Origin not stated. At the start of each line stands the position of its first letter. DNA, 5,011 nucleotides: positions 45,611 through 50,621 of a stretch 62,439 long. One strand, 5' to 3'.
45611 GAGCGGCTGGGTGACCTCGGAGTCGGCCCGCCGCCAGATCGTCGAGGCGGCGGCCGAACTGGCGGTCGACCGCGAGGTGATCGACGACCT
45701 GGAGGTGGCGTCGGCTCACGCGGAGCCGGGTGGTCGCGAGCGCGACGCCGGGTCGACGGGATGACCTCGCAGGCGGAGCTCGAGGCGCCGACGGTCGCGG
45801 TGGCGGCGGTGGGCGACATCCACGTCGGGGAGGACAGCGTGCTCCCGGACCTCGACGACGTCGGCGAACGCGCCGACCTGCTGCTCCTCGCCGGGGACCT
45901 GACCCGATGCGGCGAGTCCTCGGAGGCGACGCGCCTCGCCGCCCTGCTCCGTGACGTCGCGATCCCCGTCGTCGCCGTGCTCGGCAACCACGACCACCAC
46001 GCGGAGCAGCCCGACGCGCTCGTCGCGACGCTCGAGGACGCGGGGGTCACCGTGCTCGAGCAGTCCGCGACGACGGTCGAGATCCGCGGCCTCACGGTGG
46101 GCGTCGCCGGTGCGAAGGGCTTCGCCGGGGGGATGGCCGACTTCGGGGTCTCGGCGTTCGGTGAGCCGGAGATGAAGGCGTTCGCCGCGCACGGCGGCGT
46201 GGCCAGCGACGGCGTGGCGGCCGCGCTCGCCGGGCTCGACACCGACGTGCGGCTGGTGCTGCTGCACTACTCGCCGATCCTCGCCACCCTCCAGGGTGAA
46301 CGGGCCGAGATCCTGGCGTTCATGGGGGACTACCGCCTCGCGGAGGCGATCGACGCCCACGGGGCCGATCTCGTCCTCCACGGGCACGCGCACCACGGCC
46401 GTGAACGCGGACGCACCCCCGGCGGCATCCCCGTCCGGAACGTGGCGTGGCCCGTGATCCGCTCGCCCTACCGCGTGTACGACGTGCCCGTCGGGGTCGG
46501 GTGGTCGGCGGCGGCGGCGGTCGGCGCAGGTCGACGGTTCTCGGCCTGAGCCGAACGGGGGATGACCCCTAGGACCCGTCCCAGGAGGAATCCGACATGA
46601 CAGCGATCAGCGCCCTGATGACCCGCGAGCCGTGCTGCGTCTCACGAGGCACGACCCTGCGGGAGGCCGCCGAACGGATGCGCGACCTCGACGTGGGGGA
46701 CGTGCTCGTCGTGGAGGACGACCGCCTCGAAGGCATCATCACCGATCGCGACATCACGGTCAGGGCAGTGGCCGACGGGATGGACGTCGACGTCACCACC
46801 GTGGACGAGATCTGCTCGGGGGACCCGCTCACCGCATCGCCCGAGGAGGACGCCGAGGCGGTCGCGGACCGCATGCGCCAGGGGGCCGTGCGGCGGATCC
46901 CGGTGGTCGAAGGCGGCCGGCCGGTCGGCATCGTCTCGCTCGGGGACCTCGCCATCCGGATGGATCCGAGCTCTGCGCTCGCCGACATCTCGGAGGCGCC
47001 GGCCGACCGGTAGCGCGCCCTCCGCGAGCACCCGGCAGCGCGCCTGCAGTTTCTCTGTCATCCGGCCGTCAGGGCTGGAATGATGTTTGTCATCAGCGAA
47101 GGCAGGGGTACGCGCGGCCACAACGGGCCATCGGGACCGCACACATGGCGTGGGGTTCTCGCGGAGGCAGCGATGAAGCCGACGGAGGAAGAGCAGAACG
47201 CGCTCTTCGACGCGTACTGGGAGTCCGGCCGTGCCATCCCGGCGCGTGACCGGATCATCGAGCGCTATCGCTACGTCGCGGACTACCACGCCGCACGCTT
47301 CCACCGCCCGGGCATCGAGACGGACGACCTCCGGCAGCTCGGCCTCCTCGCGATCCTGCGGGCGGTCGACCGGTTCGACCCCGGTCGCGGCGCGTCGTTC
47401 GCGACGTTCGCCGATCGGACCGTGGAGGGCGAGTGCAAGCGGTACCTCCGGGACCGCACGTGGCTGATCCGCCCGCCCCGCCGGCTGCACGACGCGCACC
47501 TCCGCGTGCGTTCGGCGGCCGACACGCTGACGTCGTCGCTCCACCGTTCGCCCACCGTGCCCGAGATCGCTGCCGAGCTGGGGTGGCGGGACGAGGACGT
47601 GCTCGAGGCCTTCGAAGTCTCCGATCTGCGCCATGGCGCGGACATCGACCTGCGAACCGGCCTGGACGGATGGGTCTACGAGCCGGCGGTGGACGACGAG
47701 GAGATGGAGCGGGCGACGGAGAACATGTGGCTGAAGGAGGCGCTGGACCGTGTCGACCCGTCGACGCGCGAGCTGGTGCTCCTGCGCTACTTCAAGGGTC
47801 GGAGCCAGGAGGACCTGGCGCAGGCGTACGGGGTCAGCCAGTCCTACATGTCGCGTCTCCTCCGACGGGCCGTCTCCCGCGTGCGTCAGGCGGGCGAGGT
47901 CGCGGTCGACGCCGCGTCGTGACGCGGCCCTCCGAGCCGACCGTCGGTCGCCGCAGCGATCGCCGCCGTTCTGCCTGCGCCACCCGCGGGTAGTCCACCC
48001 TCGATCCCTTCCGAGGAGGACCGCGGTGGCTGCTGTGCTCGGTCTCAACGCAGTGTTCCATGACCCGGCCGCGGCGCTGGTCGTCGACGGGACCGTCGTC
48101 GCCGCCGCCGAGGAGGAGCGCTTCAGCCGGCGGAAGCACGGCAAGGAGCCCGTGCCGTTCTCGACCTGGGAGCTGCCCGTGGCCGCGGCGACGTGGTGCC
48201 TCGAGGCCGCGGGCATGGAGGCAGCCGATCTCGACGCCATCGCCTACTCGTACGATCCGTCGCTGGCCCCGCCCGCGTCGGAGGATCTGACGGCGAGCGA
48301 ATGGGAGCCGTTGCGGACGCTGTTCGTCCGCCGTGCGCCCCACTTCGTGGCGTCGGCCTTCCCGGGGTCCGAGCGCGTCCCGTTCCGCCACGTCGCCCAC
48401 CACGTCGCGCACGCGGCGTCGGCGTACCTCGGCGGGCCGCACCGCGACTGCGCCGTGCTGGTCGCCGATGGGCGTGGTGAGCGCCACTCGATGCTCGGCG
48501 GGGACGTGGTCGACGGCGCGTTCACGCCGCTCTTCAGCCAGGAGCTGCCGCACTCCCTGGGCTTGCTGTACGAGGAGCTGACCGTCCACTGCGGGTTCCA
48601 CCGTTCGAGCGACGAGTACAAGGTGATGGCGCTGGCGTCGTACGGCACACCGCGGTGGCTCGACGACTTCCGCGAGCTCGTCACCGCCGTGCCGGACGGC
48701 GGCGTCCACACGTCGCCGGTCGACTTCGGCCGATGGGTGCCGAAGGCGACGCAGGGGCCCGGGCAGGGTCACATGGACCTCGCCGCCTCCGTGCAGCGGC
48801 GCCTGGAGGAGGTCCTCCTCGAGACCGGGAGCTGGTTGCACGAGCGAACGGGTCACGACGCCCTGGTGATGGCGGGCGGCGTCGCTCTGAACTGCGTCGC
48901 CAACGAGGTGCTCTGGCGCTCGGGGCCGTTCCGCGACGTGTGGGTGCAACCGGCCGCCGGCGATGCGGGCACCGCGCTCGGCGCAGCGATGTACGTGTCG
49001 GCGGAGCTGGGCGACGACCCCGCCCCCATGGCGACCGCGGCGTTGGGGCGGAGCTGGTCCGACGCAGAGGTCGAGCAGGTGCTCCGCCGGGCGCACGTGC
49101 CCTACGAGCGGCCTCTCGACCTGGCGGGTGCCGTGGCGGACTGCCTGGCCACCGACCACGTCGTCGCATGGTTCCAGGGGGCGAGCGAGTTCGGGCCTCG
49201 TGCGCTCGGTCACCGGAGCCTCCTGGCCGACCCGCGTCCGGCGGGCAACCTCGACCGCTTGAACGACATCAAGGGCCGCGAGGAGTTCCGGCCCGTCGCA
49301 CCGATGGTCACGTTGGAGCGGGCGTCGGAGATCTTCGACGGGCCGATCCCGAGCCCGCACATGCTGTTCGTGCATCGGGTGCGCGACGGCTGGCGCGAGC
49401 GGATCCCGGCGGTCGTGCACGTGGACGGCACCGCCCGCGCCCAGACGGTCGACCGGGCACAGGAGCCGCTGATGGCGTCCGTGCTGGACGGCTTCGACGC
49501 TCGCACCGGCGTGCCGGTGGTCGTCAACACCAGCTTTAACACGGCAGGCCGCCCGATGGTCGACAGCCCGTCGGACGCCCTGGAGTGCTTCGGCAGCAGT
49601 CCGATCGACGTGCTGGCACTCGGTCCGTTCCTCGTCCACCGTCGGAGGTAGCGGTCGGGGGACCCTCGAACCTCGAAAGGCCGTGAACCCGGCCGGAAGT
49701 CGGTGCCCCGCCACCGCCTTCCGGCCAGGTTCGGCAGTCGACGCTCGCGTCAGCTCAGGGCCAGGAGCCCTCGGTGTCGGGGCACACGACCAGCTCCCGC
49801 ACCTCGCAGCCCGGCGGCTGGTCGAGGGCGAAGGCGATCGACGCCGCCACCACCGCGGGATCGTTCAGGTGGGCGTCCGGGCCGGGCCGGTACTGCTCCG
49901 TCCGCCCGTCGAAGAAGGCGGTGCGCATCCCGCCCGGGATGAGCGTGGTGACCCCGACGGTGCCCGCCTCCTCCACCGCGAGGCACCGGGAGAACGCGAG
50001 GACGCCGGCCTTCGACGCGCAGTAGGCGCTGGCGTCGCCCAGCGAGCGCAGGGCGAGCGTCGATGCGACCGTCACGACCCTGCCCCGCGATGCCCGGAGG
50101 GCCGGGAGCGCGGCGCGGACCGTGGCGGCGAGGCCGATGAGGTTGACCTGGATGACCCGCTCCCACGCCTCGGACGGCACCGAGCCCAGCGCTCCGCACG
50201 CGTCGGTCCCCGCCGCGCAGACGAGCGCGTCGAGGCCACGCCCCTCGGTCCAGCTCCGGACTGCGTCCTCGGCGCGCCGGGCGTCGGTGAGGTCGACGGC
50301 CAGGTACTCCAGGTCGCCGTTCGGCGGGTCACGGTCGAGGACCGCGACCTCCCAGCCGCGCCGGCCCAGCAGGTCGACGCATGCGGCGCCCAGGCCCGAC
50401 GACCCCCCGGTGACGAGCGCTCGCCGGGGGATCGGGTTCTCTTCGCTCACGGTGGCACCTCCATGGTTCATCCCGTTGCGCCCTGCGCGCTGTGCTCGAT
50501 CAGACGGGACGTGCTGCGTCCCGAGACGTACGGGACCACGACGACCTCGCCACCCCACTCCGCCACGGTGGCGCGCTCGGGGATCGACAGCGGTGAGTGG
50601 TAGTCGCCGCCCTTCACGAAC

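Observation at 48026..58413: Complete ADP-heptose pathway with LPS-type heptosyltransferases, other GTs and a carbamoyltransferase in a Gram-positive-type genome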

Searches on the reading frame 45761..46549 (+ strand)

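Call 8: search_protein_families(library=pfam, proteins=[window:45761-46549:+], max_evalue=0.001)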
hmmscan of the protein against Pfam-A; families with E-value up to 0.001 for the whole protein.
window:45761-46549:+ (262 aa): 2 families
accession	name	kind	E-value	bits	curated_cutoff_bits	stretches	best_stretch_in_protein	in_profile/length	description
PF00149.33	Metallophos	-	8.7e-14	52.8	21.5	1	14-212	3-190/191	Calcineurin-like phosphoesterase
PF12850.12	Metallophos_2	-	6.3e-06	26.7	27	1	14-212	3-118/154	Calcineurin-like phosphoesterase superfamily domain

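Call 86: search_protein_families(library=ncbifam, proteins=[window:45761-46549:+], max_evalue=1e-8)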
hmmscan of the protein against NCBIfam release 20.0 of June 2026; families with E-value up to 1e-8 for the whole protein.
window:45761-46549:+ (262 aa): 0 families

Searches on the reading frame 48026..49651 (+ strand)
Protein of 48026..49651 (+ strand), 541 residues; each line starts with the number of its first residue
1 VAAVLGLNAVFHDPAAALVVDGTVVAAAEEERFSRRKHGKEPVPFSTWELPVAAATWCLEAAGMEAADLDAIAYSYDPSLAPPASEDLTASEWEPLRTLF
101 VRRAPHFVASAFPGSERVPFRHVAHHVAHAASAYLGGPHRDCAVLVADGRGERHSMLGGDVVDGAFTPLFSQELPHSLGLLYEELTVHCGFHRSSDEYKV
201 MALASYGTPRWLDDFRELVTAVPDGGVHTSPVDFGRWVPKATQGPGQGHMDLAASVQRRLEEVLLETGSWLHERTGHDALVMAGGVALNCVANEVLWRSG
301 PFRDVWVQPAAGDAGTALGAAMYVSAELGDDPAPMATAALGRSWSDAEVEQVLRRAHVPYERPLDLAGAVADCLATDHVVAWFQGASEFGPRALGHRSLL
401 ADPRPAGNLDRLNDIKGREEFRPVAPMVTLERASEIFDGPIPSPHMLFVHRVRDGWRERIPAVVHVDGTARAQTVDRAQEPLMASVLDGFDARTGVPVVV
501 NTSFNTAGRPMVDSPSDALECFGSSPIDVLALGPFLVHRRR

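Call 5: search_protein_families(library=pfam, proteins=[window:48026-49651:+], max_evalue=0.01)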
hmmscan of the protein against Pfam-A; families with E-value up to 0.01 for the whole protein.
window:48026-49651:+ (541 aa): 3 families
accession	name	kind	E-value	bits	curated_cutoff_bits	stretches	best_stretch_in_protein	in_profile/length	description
PF16861.10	Carbam_trans_C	-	4.2e-65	218.9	27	1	371-539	1-170/170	Carbamoyltransferase C-terminus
PF02543.21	Carbam_trans_N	-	5.2e-48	164.7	24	2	119-322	126-346/346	Carbamoyltransferase N-terminus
PF00814.31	TsaD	-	0.00023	21.4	24.8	0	118-290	82-231/264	tRNA N6-adenosine threonylcarbamoyltransferase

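Call 6: search_protein_families(library=ncbifam, proteins=[window:48026-49651:+], max_evalue=0.01)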
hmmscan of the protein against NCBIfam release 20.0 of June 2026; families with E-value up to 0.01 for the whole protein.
window:48026-49651:+ (541 aa): 3 families
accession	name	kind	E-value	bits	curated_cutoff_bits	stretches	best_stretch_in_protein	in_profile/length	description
NF041651.1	nodul_NodU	equivalog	3.7e-53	181.2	1000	1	251-512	272-530/556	nodulation protein NodU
TIGR03723.1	T6A_TsaD_YgjD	equivalog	3.1e-05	23.3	296.1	0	246-291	229-274/314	tRNA (adenosine(37)-N6)-threonylcarbamoyltransferase complex transferase subunit TsaD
TIGR03722.2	arch_KAE1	equivalog_domain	0.00025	20.3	375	0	4-82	1-81/323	KEOPS complex N(6)-L-threonylcarbamoyladenine synthase Kae1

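Call 38: search_solved_structures(query=window:48026-49651:+, max_evalue=0.001)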
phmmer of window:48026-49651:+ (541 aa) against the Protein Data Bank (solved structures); distinct sequences matched with E-value up to 0.001: 12.
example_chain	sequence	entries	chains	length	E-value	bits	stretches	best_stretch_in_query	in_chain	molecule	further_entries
9s2t_A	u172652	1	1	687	1.6e-85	291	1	6-540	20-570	Decarbamoylnovobiocin carbamoyltransferase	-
3ver_A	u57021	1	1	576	2.6e-82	280.3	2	232-538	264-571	O-carbamoyltransferase TobZ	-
3vf4_A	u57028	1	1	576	7.7e-82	278.8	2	232-538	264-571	O-carbamoyltransferase TobZ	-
3vf2_A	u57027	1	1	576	9.1e-82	278.5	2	232-538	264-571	O-carbamoyltransferase TobZ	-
3vex_A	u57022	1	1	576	1.4e-81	277.9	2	232-538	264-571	O-carbamoyltransferase TobZ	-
3ven_A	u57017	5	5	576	1.8e-81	277.6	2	232-538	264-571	O-carbamoyltransferase TobZ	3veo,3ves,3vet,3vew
3vez_A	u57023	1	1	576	2.1e-81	277.3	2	232-538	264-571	O-carbamoyltransferase TobZ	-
7xb6_A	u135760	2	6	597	4.4e-79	269.7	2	122-540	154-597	Carbamoyltransferase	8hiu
7vyj_A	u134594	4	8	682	1.1e-74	255.2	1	9-538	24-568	GdmN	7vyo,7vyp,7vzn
7vx0_A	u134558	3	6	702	1.2e-74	255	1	9-538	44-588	GdmN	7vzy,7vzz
7vzu_A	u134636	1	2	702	1.3e-74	254.9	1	9-538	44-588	GdmN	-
7vzq_A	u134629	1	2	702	4.4e-73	249.9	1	10-538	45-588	GdmN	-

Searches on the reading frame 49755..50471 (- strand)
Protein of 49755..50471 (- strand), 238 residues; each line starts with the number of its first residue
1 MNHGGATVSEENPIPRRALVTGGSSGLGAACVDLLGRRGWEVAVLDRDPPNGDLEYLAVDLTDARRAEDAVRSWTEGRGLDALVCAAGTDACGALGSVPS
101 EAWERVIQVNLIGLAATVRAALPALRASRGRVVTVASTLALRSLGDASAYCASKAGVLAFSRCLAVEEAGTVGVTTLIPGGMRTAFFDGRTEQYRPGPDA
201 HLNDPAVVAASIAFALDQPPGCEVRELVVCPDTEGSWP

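Call 5: search_protein_families(library=pfam, proteins=[window:49755-50471:-], max_evalue=0.01)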
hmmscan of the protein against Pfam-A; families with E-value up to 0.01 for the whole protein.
window:49755-50471:- (238 aa): 4 families
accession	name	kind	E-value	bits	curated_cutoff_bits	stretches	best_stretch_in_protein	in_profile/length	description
PF00106.31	adh_short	-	9.1e-34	117.1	26.6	1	18-193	3-193/195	short chain dehydrogenase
PF13561.12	adh_short_C2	-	1.2e-23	84.4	27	1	25-191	6-185/236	Enoyl-(Acyl carrier protein) reductase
PF01370.27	Epimerase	-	1.1e-05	25.5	20.9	1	18-116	1-101/240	NAD dependent epimerase/dehydratase family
PF08659.16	KR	-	0.0018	18.7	22.6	0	19-161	4-160/180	KR domain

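Call 6: search_protein_families(library=ncbifam, proteins=[window:49755-50471:-], max_evalue=0.01)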
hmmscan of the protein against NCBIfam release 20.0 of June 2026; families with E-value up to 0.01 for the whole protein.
window:49755-50471:- (238 aa): 205 families (the best 25 are shown)
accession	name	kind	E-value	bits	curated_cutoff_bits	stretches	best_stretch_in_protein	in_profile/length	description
NF006073.0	PRK08219.1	equivalog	1.5e-36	126.3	218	1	17-232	5-225/227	SDR family oxidoreductase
NF005672.0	PRK07454.1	equivalog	1.4e-31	109.6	234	1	16-232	7-237/241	SDR family oxidoreductase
NF004526.0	PRK05872.1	subfamily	7.7e-29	100.7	276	1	16-170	11-177/297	short-chain dehydrogenase/reductase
NF005594.0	PRK07326.1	equivalog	8.1e-27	94.3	271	1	16-192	7-196/237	SDR family oxidoreductase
NF005007.0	PRK06398.1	equivalog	1.3e-26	93.3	341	1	17-188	9-183/259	aldose dehydrogenase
NF006123.0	PRK08267.1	equivalog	8.2e-26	90.8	261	1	18-195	5-196/261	SDR family oxidoreductase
NF004791.0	PRK06138.1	equivalog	1.1e-25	90.4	312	1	16-189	6-193/252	SDR family oxidoreductase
NF004196.0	PRK05650.1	equivalog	1.1e-24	87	297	1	16-188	3-190/272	SDR family oxidoreductase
NF009466.0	PRK12826.1-2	subfamily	1.4e-24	86.9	222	1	16-214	4-224/248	3-oxoacyl-ACP reductase FabG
NF005893.0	PRK07856.1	equivalog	1.5e-24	86.7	255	1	16-185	10-185/255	SDR family oxidoreductase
NF052558.1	MBtsdlDhBudC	equivalog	1.6e-24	86.8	270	1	18-189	6-189/250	meso-2,3-butanediol dehydrogenase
NF005495.0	PRK07109.1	subfamily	1.9e-24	86.6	264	1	18-220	11-232/334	SDR family oxidoreductase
NF006074.0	PRK08220.1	equivalog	5.3e-24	85.2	312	1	16-185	9-183/251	2,3-dihydro-2,3-dihydroxybenzoate dehydrogenase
NF005559.1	PRK07231.1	subfamily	6.4e-24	84.8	215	1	17-193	6-197/249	glucose 1-dehydrogenase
TIGR01963.1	PHB_DH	subfamily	6.5e-24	84.6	307.05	1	16-186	2-187/255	3-hydroxybutyrate dehydrogenase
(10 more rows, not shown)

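Call 44: search_solved_structures(query=window:49755-50471:-, max_evalue=1e-15)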
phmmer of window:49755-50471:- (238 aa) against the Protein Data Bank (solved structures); distinct sequences matched with E-value up to 1e-15: 20.
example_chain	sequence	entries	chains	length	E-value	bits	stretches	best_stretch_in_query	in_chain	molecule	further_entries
3vtz_A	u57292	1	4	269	6.3e-21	78.3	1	16-186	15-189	Glucose 1-dehydrogenase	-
2nm0_A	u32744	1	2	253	1.6e-19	73.7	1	11-195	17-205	Probable 3-oxacyl-(Acyl-carrier-protein) reductase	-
2ntn_A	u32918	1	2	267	9.7e-19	71.2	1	11-216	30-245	3-oxoacyl-[acyl-carrier-protein] reductase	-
1uay_A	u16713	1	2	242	2.7e-18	69.7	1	15-200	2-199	Type II 3-hydroxyacyl-CoA dehydrogenase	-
1uzm_A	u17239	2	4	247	4.9e-18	68.9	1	12-216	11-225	3-OXOACYL-[ACYL-CARRIER PROTEIN] REDUCTASE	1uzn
4dqx_A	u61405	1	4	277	1.1e-17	67.8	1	16-188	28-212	Probable oxidoreductase protein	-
4wjz_A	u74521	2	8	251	3.3e-17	66.2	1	16-216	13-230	3-oxoacyl-[acyl-carrier-protein] reductase FabG | 3-oxoacyl-[acyl-carrier protein] reductase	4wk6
5end_A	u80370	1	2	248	5.7e-17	65.4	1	16-216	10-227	3-oxoacyl-[acyl-carrier-protein] reductase FabG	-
3p19_A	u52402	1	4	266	6.1e-17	65.3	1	15-232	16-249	Putative blue fluorescent protein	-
3tzh_A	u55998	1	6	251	7.2e-17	65.1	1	16-216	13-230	3-oxoacyl-[acyl-carrier protein] reductase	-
2yz7_A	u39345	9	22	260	1e-16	64.5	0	16-192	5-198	D-3-hydroxybutyrate dehydrogenase | 3-hydroxybutyrate dehydrogenase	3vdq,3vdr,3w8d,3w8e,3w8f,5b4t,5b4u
3rro_A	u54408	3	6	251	1.1e-16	64.5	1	16-216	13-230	3-ketoacyl-(acyl-carrier-protein) reductase | 3-oxoacyl-[acyl-carrier protein] reductase | 3-oxoacyl-[acyl-carrier-protein] reductase FabG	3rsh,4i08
3op4_A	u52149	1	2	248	1.1e-16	64.4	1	16-216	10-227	3-oxoacyl-[acyl-carrier protein] reductase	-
5yss_A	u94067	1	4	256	1.7e-16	63.9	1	16-188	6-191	3-hydroxybutyrate dehydrogenase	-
5itv_A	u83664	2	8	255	1.7e-16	63.8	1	16-184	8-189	Dihydroanticapsin 7-dehydrogenase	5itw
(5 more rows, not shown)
